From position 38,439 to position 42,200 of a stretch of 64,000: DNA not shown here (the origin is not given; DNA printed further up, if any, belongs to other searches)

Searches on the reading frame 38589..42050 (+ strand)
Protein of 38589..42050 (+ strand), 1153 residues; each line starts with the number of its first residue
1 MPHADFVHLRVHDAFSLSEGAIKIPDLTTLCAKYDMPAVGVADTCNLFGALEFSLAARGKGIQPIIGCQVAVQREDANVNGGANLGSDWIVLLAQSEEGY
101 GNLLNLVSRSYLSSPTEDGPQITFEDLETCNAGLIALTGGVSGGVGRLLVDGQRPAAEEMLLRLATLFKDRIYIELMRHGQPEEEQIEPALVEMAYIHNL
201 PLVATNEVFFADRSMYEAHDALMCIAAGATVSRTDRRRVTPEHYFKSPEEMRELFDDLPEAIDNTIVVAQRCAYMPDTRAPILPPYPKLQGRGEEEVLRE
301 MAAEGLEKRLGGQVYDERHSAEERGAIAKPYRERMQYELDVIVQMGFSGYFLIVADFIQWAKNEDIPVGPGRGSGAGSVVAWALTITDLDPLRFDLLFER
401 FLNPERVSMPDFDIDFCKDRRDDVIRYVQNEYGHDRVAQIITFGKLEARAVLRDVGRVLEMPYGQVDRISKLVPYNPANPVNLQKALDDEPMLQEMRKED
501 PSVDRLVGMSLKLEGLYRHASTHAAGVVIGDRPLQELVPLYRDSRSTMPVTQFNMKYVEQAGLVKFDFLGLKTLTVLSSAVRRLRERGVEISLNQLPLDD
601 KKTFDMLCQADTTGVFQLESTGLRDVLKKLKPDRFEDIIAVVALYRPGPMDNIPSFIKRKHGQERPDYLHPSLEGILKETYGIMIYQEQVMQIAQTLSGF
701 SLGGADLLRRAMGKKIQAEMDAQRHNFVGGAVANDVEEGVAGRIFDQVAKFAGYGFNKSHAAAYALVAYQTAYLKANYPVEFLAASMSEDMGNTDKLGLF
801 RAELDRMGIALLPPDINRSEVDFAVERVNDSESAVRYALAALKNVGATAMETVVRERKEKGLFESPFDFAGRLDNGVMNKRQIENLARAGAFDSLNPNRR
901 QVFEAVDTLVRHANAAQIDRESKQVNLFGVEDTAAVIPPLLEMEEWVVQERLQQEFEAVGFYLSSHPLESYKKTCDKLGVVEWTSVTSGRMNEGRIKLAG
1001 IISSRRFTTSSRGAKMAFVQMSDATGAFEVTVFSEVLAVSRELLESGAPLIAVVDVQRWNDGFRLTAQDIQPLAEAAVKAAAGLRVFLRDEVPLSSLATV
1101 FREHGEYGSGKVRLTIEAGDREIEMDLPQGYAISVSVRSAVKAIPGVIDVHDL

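Call 68: find_related_loci(query=window:38589-42050:+, collection=genome_contigs, flank=200)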
Query window:38589-42050:+ (1153 aa) in genome_contigs; peptide patterns used: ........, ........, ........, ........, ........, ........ (x = any residue, [..] = any of these).
600 stretches matched a pattern (row limit reached: there are more); 590 encode a relative of the query (tblastn E <= 1e-3); the best 80 are kept; 80 distinct loci.
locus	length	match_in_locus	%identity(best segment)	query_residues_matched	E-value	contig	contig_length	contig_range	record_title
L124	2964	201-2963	85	1-921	0e+0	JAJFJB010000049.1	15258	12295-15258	MAG: Alphaproteobacteria bacterium isolate OFTM273 OFTM273_48, whole genome shotgun sequence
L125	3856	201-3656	66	1-1153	0e+0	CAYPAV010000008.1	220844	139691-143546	MAG TPA_asm: uncultured Rhodospirillaceae bacterium isolate SRP200020_co5_212 genome assembly, contig: NODE_49_length_22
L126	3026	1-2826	79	211-1153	0e+0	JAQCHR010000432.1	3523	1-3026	MAG: Proteobacteria bacterium isolate casp40-mb.248 NODE_59504_length_3523_cov_0.060456, whole genome shotgun sequence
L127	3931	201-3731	63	1-1153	0e+0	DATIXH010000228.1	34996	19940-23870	MAG TPA_asm: Candidatus Acidoferrum sp. isolate SMAG_U15244 k141_100256, whole genome shotgun sequence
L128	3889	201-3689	63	3-1153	0e+0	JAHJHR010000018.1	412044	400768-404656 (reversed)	MAG: Alphaproteobacteria bacterium isolate Modern_marine_planktonic.mb.43 Modern_marine_plan.mb.43_k141_820501, whole ge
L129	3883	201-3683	61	1-1153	0e+0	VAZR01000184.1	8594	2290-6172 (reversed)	MAG: Alphaproteobacteria bacterium isolate AP_13 14_0929_05_20cm_scaffold_5545, whole genome shotgun sequence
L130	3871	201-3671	61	1-1153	0e+0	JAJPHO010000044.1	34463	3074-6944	MAG: Alphaproteobacteria bacterium isolate Centralia_MAG_175 k107_11223406, whole genome shotgun sequence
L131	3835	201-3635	61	1-1153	0e+0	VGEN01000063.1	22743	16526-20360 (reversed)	MAG: Alphaproteobacteria bacterium isolate K_Offshore_80m_m2_107 K_Offshore_80m_m2_107_Ga0194132_10004775, whole genome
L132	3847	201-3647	62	1-1153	0e+0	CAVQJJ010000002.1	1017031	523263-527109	MAG: uncultured Alphaproteobacteria bacterium isolate MFD10064.bin.1.81 genome assembly, contig: contig_11522, whole gen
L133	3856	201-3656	61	1-1153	0e+0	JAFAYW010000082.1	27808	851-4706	MAG: Alphaproteobacteria bacterium isolate CP_BM_RX_R8_25 BM_RX_R8_k147_3240654, whole genome shotgun sequence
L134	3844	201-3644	61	1-1148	0e+0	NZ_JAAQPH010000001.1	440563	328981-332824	Pelagibius litoralis strain DSM 21314 Scaffold1_1, whole genome shotgun sequence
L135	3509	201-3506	64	1-1084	0e+0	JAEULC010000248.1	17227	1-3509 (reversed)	MAG: Rhodospirillales bacterium isolate new MAG-111 k141_1273052, whole genome shotgun sequence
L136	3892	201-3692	60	3-1153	0e+0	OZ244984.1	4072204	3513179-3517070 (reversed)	MAG: Alphaproteobacteria bacterium isolate 9a5624f5-a025-4a89-bde3-c545e18644cc genome assembly, chromosome: 1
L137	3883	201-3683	61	1-1150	0e+0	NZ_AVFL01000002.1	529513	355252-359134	Skermanella stibiiresistens SB22 contig3, whole genome shotgun sequence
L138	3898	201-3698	59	3-1153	0e+0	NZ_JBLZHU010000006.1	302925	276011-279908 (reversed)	Hwanghaeella sp. 1Z406 NODE_6_length_302925_cov_41.869061, whole genome shotgun sequence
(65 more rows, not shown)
